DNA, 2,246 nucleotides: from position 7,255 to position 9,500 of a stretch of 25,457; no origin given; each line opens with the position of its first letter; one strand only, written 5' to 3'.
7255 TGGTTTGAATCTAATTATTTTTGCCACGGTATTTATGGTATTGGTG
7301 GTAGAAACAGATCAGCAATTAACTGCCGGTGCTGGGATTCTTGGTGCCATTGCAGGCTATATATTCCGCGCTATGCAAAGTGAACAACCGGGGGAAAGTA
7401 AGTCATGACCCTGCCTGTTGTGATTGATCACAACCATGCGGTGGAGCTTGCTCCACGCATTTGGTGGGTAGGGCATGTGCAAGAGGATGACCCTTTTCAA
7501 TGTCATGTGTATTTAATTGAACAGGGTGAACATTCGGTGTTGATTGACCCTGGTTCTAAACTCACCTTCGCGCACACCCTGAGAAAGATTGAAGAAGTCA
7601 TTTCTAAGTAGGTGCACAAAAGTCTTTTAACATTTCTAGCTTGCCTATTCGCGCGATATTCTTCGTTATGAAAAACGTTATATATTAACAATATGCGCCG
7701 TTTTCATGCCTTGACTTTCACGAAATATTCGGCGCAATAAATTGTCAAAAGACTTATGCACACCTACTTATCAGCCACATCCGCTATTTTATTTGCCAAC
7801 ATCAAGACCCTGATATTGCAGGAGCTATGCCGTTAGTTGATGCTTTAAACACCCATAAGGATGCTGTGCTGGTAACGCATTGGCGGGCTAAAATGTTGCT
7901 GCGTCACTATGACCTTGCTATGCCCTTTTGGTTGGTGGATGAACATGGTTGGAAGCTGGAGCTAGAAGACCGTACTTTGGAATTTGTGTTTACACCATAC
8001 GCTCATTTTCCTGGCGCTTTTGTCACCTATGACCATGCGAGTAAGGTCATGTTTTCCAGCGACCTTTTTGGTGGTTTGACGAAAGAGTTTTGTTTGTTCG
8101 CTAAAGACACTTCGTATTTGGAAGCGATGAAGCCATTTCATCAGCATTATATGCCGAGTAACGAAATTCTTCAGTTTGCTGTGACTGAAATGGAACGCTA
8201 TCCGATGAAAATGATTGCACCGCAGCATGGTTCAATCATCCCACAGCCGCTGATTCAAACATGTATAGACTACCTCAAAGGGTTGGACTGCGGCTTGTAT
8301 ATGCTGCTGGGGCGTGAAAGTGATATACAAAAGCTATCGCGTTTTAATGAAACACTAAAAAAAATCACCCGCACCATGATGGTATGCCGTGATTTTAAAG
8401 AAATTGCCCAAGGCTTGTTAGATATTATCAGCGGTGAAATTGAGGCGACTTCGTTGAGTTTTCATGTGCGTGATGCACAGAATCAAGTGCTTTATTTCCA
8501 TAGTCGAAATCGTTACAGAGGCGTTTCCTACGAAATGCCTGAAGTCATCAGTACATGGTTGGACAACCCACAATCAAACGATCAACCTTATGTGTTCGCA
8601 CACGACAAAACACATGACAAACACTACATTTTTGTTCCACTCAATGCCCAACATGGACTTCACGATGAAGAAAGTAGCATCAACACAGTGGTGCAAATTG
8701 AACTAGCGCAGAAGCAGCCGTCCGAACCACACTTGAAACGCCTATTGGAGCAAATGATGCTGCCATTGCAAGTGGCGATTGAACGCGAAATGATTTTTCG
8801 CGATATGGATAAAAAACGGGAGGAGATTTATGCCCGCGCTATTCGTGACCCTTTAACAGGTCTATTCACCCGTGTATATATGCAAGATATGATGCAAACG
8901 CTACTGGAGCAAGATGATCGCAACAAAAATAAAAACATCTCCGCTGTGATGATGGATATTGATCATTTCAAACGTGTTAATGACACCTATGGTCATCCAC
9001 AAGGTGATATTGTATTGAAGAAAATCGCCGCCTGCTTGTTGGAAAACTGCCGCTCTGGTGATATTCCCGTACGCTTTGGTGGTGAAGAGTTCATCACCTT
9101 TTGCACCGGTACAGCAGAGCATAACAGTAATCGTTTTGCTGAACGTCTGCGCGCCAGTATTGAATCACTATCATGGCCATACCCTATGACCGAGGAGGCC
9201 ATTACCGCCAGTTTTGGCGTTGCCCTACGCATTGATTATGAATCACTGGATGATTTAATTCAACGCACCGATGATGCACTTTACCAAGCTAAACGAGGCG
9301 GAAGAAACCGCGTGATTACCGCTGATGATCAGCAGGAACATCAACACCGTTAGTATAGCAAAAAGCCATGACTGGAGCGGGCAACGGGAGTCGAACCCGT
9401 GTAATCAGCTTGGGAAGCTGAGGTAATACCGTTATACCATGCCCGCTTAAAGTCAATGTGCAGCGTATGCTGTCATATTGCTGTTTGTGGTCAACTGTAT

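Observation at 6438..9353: Coupled operon: secreted protein + membrane protein + O2/Fe(II)-sensor diguanylate cyclase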

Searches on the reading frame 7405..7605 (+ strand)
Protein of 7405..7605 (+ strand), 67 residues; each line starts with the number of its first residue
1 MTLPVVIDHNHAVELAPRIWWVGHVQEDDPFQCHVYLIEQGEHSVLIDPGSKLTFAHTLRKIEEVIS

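Call 8: search_protein_families(library=pfam, proteins=[window:7405-7605:+], max_evalue=0.1)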
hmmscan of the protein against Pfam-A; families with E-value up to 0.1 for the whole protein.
window:7405-7605:+ (67 aa): 2 families
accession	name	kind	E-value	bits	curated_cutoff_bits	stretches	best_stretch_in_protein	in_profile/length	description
PF19583.5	ODP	-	4.1e-07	30.5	27.2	1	31-66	1-36/194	ODP family beta lactamase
PF00753.33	Lactamase_B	-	0.00015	22.2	22.7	1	29-58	2-31/196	Metallo-beta-lactamase superfamily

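Call 9: search_protein_families(library=ncbifam, proteins=[window:7405-7605:+], max_evalue=0.1)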
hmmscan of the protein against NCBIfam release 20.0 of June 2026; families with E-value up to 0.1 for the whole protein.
window:7405-7605:+ (67 aa): 1 family
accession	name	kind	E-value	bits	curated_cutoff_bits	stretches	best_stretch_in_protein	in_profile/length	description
NF047975.1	blaPYX_B1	exception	0.074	12.4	473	1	9-57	37-87/245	PYX family subclass B1 metallo-beta-lactamase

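Call 27: search_solved_structures(query=window:7405-7605:+, max_evalue=1, show_alignments=2)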
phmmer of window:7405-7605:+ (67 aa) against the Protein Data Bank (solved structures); distinct sequences matched with E-value up to 1: 3.
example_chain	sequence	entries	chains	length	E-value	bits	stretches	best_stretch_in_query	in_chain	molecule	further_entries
6qrq_B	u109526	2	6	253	0.017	18.5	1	25-66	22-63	Oxygen-binding diiron protein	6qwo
2zwr_A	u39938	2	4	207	0.11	15.9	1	30-52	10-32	Metallo-beta-lactamase superfamily protein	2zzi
4o98_A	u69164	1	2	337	0.13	15.7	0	33-62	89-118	organophosphorus hydrolase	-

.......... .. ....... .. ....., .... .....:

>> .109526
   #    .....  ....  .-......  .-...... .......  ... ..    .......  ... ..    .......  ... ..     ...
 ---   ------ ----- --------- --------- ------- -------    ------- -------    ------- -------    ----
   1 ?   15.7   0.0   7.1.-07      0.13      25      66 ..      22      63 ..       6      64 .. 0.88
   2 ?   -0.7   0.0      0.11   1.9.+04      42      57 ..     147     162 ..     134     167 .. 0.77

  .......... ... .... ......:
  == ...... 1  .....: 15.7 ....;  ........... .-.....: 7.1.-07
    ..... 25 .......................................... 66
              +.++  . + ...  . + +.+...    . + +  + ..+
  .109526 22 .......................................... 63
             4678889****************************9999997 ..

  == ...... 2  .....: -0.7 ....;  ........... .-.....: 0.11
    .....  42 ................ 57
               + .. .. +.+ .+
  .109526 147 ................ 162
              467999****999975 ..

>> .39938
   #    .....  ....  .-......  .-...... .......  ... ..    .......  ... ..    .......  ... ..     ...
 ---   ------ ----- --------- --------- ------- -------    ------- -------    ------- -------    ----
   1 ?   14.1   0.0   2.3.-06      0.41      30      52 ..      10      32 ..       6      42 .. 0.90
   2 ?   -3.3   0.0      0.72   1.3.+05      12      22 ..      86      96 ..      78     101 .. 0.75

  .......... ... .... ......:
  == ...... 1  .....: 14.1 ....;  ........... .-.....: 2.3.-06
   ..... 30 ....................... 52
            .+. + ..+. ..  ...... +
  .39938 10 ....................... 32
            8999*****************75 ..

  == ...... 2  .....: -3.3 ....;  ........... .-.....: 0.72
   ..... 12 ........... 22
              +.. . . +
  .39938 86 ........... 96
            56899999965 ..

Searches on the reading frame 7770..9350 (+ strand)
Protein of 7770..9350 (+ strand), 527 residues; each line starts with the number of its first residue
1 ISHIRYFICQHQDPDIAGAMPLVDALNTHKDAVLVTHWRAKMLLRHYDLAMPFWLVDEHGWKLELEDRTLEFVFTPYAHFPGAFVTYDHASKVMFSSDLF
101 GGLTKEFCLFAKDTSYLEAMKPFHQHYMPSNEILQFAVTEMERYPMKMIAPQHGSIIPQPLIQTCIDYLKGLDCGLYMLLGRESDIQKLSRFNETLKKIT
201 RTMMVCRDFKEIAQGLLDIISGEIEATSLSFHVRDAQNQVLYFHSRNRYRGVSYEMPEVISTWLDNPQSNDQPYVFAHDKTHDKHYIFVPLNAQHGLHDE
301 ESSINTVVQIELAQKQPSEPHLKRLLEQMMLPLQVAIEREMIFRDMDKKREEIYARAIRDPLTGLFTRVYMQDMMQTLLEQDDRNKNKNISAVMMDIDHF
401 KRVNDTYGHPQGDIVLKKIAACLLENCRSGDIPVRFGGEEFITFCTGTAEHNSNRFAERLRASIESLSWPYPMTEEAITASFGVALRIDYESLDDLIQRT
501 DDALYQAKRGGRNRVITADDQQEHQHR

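Call 8: search_protein_families(library=pfam, proteins=[window:7770-9350:+], max_evalue=0.1)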
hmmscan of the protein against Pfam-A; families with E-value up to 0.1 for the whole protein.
window:7770-9350:+ (527 aa): 6 families
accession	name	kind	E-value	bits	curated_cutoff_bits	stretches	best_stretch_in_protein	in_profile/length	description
PF19583.5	ODP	-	1.8e-47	162.2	27.2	1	2-154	39-194/194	ODP family beta lactamase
PF00990.26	GGDEF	-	5.8e-41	140.4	23.8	1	357-514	1-161/161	Diguanylate cyclase, GGDEF domain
PF00753.33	Lactamase_B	-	0.00038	20.9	22.7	1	11-153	51-196/196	Metallo-beta-lactamase superfamily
PF22335.1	Cas10-Cmr2_palm2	-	0.019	15.5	27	1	432-515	53-132/133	Cas10/Cmr2, second palm domain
PF03635.23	Vps35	-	0.022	13.7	35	1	355-394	124-163/726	Vacuolar protein sorting-associated protein 35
PF20386.3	DUF6681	-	0.066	13.3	24.1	0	238-355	70-175/267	Family of unknown function (DUF6681)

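Call 9: search_protein_families(library=ncbifam, proteins=[window:7770-9350:+], max_evalue=0.1)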
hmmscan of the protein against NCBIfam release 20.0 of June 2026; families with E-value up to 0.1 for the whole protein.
window:7770-9350:+ (527 aa): 24 families
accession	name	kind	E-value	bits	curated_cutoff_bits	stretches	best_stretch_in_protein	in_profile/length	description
NF007135.0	PRK09581.1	equivalog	4.7e-46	157.6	474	1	337-518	272-455/457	PleD family two-component system response regulator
NF007380.0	PRK09894.1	equivalog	5e-46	157.4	256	1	346-525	118-294/296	diguanylate cyclase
NF038266.1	diguan_SiaD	equivalog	3.2e-44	151.2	290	1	346-515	83-252/252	biofilm regulation diguanylate cyclase SiaD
TIGR00254.1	GGDEF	domain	3.3e-44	150.6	37.4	1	356-518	4-167/168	diguanylate cyclase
NF041606.1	dguan_cyc_DgcA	equivalog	6.8e-40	137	370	1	362-517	183-338/340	diguanylate cyclase DgcA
NF047654.1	DiguCycDgcRLepto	equivalog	3.3e-33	114.9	500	1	350-516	126-294/295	diguanylate cyclase DgcR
NF051473.1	DigCycDgcsShew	equivalog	7.9e-32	110.8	400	1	300-514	91-287/291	diguanylate cyclase DgcS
NF007423.1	PRK09966.1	equivalog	8.1e-32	110.6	325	1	344-508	226-390/390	diguanylate cyclase DgcN/YfiN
NF011955.1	PRK15426.1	equivalog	2e-26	92.3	408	1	329-520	371-563/564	cellulose biosynthesis regulator diguanylate cyclase DgcQ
NF007298.0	PRK09776.1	equivalog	3.2e-26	91.6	1135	1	352-526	679-853/1111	diguanylate cyclase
NF040885.1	diguan_DgcJ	equivalog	7e-23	81.2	500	1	350-512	334-490/493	diguanylate cyclase DgcJ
NF007599.0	PRK10245.1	equivalog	1.2e-22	79.9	402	1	348-516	202-368/371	diguanylate cyclase AdrA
NF007474.0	PRK10060.1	equivalog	2.8e-22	78.7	782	1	351-514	231-391/663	cyclic di-GMP phosphodiesterase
NF045675.1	PhdiestaseDibA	equivalog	5.5e-22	77.9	980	1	347-514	193-360/623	phosphodiesterase DibA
NF047872.1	GGDEF_GdpS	equivalog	4.5e-19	68.9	400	1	331-516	158-348/355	GGDEF domain-containing protein GdpS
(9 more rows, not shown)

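Call 13: find_homologous_proteins(query=window:7770-9350:+)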
Query window:7770-9350:+ (527 aa): 7380 proteins with E <= 0.001 among 8000 candidates; the best 120 are listed.
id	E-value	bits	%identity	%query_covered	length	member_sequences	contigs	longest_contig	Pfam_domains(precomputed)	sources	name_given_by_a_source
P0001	1.0e-200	686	58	99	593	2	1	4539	PF00990.27,PF19583.6,PF00753.34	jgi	-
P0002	1.3e-191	656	56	97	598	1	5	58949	PF00990.27,PF19583.6,PF00753.34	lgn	-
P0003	5.8e-191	654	55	98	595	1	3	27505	PF00990.27,PF19583.6,PF00753.34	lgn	-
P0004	1.6e-188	646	56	98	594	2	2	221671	PF00990.27,PF19583.6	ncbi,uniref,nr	ncbi:diguanylate cyclase [Mariprofundus erugo]|uniref:diguanylate cyclase n=1 Tax=Mariprofundus erug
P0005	2.6e-186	638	54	97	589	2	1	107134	PF00990.27,PF19583.6,PF00753.34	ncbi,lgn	-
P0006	8.0e-185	633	54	98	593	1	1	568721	PF00990.27,PF19583.6,PF00753.34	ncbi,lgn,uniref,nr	ncbi:diguanylate cyclase [Photobacterium lipolyticum]|uniref:diguanylate cyclase n=1 Tax=Photobacter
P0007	1.4e-184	633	54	99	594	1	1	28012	PF22335.2,PF00990.27,PF19583.6,PF00753.34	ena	-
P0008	1.7e-184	632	55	98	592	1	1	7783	PF00990.27,PF19583.6,PF00753.34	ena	-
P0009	1.1e-182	626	54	98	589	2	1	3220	PF22335.2,PF00990.27,PF19583.6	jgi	-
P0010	2.5e-182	625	53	99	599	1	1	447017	PF00990.27,PF19583.6,PF00753.34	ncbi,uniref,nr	ncbi:diguanylate cyclase [Photobacterium sp. SDRW27]|uniref:diguanylate cyclase n=1 Tax=Photobacteri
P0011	9.3e-182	623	53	98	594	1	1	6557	PF22335.2,PF00990.27,PF19583.6,PF00753.34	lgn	-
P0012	1.6e-181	623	52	98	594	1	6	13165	PF22335.2,PF00990.27,PF19583.6,PF00753.34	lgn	-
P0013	4.1e-181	621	53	98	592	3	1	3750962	PF22335.2,PF00990.27,PF19583.6,PF00753.34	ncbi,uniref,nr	ncbi:diguanylate cyclase [Photobacterium sp. J15]|uniref:diguanylate cyclase n=1 Tax=Photobacterium 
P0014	4.3e-181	621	53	99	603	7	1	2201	PF00990.27,PF19583.6,PF00753.34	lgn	-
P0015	2.5e-178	612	52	98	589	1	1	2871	PF00990.27,PF19583.6,PF00753.34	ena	-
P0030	2.4e-172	592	51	98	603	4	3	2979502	PF00990.27,PF19583.6,PF00753.34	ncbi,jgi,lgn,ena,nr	ncbi:MAG: diguanylate cyclase [Candidatus Competibacteraceae bacterium]|nr:diguanylate cyclase [Cand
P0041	2.6e-169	582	81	60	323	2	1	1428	PF00990.27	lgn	-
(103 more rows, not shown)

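Call 24: search_solved_structures(query=window:7770-9350:+, max_evalue=0.01, show_alignments=0)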
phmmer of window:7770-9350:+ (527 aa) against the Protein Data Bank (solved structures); distinct sequences matched with E-value up to 0.01: 70 (the best 60 are shown).
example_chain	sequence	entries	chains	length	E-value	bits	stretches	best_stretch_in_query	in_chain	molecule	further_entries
4wxo_A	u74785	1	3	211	2.5e-29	105.5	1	344-515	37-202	Uncharacterized protein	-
4wxw_A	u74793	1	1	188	6e-29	104.2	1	359-515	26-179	Uncharacterized protein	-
6hbz_A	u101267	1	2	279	8.8e-29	103.7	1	352-515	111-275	GGDEF domain protein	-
1w25_A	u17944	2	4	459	1.3e-28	103.1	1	348-526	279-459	STALKED-CELL DIFFERENTIATION CONTROLLING PROTEIN | RESPONSE REGULATOR PLED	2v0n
2wb4_A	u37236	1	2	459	3e-28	101.9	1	348-520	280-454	DIGUANYLATE CYCLASE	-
9g86_A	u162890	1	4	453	1e-27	100.1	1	348-516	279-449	Response regulator PleD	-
9g85_A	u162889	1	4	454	1e-27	100.1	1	348-516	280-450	Response regulator PleD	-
8wcn_A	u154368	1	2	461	5.4e-27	97.8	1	353-522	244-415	Diguanylate cyclase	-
4zve_A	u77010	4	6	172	9.4e-27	97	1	360-526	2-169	Diguanylate cyclase DosC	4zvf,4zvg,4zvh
9t28_A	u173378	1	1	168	6.8e-26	94.1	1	360-515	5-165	diguanylate cyclase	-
6zxm_A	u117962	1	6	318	1.2e-25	93.3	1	350-516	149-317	Putative GGDEF/response regulator receiver domain protein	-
5euh_A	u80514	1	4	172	1.3e-25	93.2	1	359-526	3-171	Putative GGDEF domain membrane protein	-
3i5c_A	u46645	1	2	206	1.6e-25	92.9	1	358-515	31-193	Fusion of General control protein GCN4 and WSPR response regulator protein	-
3ign_A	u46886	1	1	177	2e-25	92.6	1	353-526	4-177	Diguanylate cyclase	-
3i5b_A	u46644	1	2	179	2e-25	92.6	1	359-515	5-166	WspR response regulator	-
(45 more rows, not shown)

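Call 32: find_encoding_contigs(protein=P0041, flank=5000, max_places=4)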
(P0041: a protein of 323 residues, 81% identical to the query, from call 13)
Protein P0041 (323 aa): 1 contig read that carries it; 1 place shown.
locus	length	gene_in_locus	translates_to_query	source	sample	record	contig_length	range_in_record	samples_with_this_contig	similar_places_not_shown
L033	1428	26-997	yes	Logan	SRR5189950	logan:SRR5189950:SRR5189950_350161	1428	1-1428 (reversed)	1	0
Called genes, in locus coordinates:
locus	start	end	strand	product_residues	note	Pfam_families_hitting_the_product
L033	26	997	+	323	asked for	PF00990:GGDEF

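Call 33: find_encoding_contigs(protein=P0002, flank=4000, max_places=1)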
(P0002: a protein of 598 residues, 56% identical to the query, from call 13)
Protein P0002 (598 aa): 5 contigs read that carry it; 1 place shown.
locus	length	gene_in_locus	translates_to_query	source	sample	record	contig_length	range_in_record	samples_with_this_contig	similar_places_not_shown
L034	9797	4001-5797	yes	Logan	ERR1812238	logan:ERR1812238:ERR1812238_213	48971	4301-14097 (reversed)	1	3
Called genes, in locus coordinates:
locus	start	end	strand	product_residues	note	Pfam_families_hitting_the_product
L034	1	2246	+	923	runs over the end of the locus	PF11845:Tll0287-like, PF00672:HAMP, PF00989:PAS, PF08448:PAS_4, PF13426:PAS_9, PF08447:PAS_3, PF02518:HATPase_c, PF00072:Response_reg, +2 more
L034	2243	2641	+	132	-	PF00072:Response_reg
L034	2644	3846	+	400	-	PF00072:Response_reg, PF00563:EAL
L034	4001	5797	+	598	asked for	PF00753:Lactamase_B (faint), PF19583:ODP, PF00990:GGDEF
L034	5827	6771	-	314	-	PF01584:CheW, PF00072:Response_reg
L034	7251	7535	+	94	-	-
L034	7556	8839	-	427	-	PF00202:Aminotran_3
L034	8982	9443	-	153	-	-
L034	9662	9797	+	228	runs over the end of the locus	PF03734:YkuD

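Call 34: find_encoding_contigs(protein=P0004, flank=4000, max_places=1)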
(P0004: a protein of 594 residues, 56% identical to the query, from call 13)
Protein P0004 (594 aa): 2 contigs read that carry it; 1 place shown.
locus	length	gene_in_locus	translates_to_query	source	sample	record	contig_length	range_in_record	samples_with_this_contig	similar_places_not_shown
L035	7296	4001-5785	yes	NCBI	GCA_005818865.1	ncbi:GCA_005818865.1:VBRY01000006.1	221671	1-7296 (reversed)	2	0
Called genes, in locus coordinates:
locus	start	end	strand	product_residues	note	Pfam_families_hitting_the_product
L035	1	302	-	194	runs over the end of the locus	PF13505:OMP_b-brl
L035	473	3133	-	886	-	PF00133:tRNA-synt_1, PF13603:tRNA-synt_1_2, PF09334:tRNA-synt_1g, PF08264:Anticodon_1, PF10458:Val_tRNA-synt_C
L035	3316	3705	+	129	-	-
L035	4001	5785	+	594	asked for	PF19583:ODP, PF00990:GGDEF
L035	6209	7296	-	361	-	PF01609:DDE_Tnp_1, PF13751:DDE_Tnp_1_6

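Call 35: find_encoding_contigs(protein=P0006, flank=4000, max_places=1)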
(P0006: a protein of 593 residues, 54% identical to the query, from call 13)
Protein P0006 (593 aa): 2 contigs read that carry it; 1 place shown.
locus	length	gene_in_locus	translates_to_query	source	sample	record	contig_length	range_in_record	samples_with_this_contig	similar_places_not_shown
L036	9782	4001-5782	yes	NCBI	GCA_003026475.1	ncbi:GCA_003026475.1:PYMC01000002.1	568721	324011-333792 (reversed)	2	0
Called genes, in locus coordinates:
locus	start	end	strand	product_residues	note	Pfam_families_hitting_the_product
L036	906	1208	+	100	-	PF16561:AMPK1_CBM (weak)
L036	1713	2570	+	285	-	PF01063:Aminotran_4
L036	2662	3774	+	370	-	PF05222:AlaDh_PNT_N, PF01262:AlaDh_PNT_C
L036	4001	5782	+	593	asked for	PF00753:Lactamase_B (faint), PF19583:ODP, PF00990:GGDEF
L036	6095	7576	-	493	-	PF00239:Resolvase, PF07508:Recombinase, PF13408:Zn_ribbon_recom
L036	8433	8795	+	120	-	PF01797:Y1_Tnp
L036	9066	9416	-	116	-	PF09722:Xre_MbcA_ParS_C (weak)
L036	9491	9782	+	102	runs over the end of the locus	PF13087:AAA_12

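Call 36: find_encoding_contigs(protein=P0030, flank=4000, max_places=1)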
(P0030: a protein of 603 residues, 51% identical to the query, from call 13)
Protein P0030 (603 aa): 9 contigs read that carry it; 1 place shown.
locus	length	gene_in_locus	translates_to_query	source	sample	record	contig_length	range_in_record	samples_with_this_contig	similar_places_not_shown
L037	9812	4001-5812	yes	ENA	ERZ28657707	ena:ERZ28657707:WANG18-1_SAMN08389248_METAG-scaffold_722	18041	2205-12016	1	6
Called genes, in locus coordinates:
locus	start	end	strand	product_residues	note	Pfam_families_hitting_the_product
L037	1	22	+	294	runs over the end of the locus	PF01435:Peptidase_M48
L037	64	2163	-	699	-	PF00989:PAS (weak), PF13426:PAS_9 (faint), PF00990:GGDEF, PF00563:EAL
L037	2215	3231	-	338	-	PF04055:Radical_SAM (weak)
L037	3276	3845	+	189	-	PF08207:EFP_N, PF01132:EFP, PF09285:Elong-fact-P_C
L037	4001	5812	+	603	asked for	PF00753:Lactamase_B, PF19583:ODP, PF00990:GGDEF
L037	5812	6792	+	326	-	PF00152:tRNA-synt_2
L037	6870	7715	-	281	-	-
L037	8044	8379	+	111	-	-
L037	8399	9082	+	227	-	PF00072:Response_reg, PF00486:Trans_reg_C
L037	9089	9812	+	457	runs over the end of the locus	PF26769:HAMP_PhoQ, PF00512:HisKA (faint), PF13581:HATPase_c_2 (faint), PF02518:HATPase_c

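Call 37: find_encoding_contigs(protein=P0003, flank=4000, max_places=1)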
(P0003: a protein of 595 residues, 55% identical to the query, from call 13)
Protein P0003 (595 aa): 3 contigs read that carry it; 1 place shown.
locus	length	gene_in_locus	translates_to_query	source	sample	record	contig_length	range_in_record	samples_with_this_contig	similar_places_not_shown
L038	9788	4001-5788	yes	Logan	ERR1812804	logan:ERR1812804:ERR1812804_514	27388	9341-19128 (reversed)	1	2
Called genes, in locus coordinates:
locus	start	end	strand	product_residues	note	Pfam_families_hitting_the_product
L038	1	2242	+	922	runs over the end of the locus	PF11845:Tll0287-like, PF00672:HAMP (weak), PF00989:PAS, PF08448:PAS_4, PF13426:PAS_9, PF08447:PAS_3, PF02518:HATPase_c, PF00072:Response_reg, +2 more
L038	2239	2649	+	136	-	PF00072:Response_reg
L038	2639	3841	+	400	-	PF00072:Response_reg, PF00563:EAL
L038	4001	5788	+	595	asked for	PF00753:Lactamase_B (weak), PF19583:ODP, PF00990:GGDEF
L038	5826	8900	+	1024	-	PF04392:ABC_sub_bind, PF00989:PAS (faint), PF13188:PAS_8 (weak), PF13426:PAS_9, PF08447:PAS_3, PF00512:HisKA, PF02518:HATPase_c, PF00072:Response_reg, +1 more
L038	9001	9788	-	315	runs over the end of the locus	PF01584:CheW, PF00072:Response_reg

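Call 53: predict_structure(alignment_id=A4)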
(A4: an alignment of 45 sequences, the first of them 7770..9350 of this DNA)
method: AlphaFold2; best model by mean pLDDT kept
length: 527 residues; sequences in the alignment: 45
mean_pLDDT: 86.6   pTM: 0.57
mean pLDDT of the five models: 86.6, 81.9, 81.7, 81.2, 81.0
residues with pLDDT >= 90: 268; 70-90: 199; 50-70: 52; < 50: 8
segments of 3 or more residues with pLDDT < 50: 295-298, 524-527
pLDDT, mean of each block of 10 residues (from residue 1): 78 76 87 88 88 92 91 69 81 90 85 89 68 80 94 92 91 62 64 81 89 96 94 91 96 90 78 85 92 58 83 86 87 91 87 84 93 91 84 97 96 97 94 96 88 93 96 94 95 96 97 93 48
secondary structure, 60 per line:
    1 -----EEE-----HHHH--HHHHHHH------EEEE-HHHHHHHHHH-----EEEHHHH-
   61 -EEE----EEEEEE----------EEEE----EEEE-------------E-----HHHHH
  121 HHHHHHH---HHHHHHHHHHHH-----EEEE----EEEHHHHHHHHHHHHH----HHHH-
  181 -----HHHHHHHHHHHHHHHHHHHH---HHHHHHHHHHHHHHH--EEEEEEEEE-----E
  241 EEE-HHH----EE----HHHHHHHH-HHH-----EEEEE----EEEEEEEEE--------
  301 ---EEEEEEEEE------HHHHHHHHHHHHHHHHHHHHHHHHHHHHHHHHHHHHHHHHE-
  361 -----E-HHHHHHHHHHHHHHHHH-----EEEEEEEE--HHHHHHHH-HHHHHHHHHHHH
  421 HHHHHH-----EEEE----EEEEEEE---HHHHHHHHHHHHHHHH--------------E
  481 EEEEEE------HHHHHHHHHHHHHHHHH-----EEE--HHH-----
elements in order: E6-8 H14-17 H20-26 E33-36 H38-47 E53-55 H56-59 E62-64 E69-74 E85-88 E93-96 H116-127 H131-142 E148-151 E156-158 H159-171 H176-179 H186-205 H209-223 E226-234 E240-243 H258-265 E275-279 E284-292 E304-312 H319-358 H368-384 E390-397 H400-407 H409-426 E432-435 E440-446 H450-465 E480-486 H493-509 E515-517

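Call 58: fold_search(model_id=the predicted structure, library=pdb)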
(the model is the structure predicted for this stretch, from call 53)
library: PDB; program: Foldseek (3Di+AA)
matches with E <= 10: 1329; with E <= 0.001: 245
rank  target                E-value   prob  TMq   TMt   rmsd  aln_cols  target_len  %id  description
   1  5llw_A                5.0e-21  1.00  0.36  0.28  12.9       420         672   19  Bacteriophytochrome activated diguanylyl cyclase from Idiomarina species A28L (released 2017-03-15)
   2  5llw_B                2.9e-20  1.00  0.32  0.26  20.2       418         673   20  Bacteriophytochrome activated diguanylyl cyclase from Idiomarina species A28L (released 2017-03-15)
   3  5llx_A                7.3e-20  1.00  0.35  0.28  19.1       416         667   20  Bacteriophytochrome activated diguanylyl cyclase from Idiomarina species A28L with GTP bound (released 2017-03-15)
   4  6et7_A                3.7e-19  1.00  0.35  0.29  14.7       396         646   20  Activated heterodimer of the bacteriophytochrome regulated diguanylyl cyclase variant - S505V A526V - from Idiomarina  (released 2018-06-13)
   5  5llx_B                4.2e-19  1.00  0.34  0.28  20.7       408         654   20  Bacteriophytochrome activated diguanylyl cyclase from Idiomarina species A28L with GTP bound (released 2017-03-15)
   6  6et7_B                1.2e-18  1.00  0.34  0.28  21.1       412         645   19  Activated heterodimer of the bacteriophytochrome regulated diguanylyl cyclase variant - S505V A526V - from Idiomarina  (released 2018-06-13)
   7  4zmu_A                4.0e-18  1.00  0.30  0.46  18.1       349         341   23  Dcsbis, a diguanylate cyclase from Pseudomonas aeruginosa (released 2016-05-04)
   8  4zmu_B                6.1e-18  1.00  0.30  0.47  18.3       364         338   23  Dcsbis, a diguanylate cyclase from Pseudomonas aeruginosa (released 2016-05-04)
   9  9g86_A                2.3e-17  1.00  0.30  0.35   7.9       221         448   31  Structure of Response regulator PleD in complex with c-diGMP and pppGpp (released 2025-08-06)
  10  9g85_C                2.3e-17  1.00  0.31  0.37  16.3       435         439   21  Structure of Response regulator PleD in complex with c-diGMP and ppGpp (released 2025-08-06)
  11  2wb4_A                2.4e-17  1.00  0.33  0.38   3.8       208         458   32  activated diguanylate cyclase PleD in complex with c-di-GMP (released 2010-04-21)
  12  9g85_A                3.1e-17  1.00  0.31  0.36  19.1       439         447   21  Structure of Response regulator PleD in complex with c-diGMP and ppGpp (released 2025-08-06)
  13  2v0n_A                4.4e-17  1.00  0.34  0.39   4.2       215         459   31  ACTIVATED RESPONSE REGULATOR PLED IN COMPLEX WITH C-DIGMP AND GTP- ALPHA-S (released 2007-08-21)
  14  2wb4_B                6.2e-17  1.00  0.31  0.37   8.0       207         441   32  activated diguanylate cyclase PleD in complex with c-di-GMP (released 2010-04-21)
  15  9g85_D                6.6e-17  1.00  0.31  0.36  19.2       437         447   22  Structure of Response regulator PleD in complex with c-diGMP and ppGpp (released 2025-08-06)
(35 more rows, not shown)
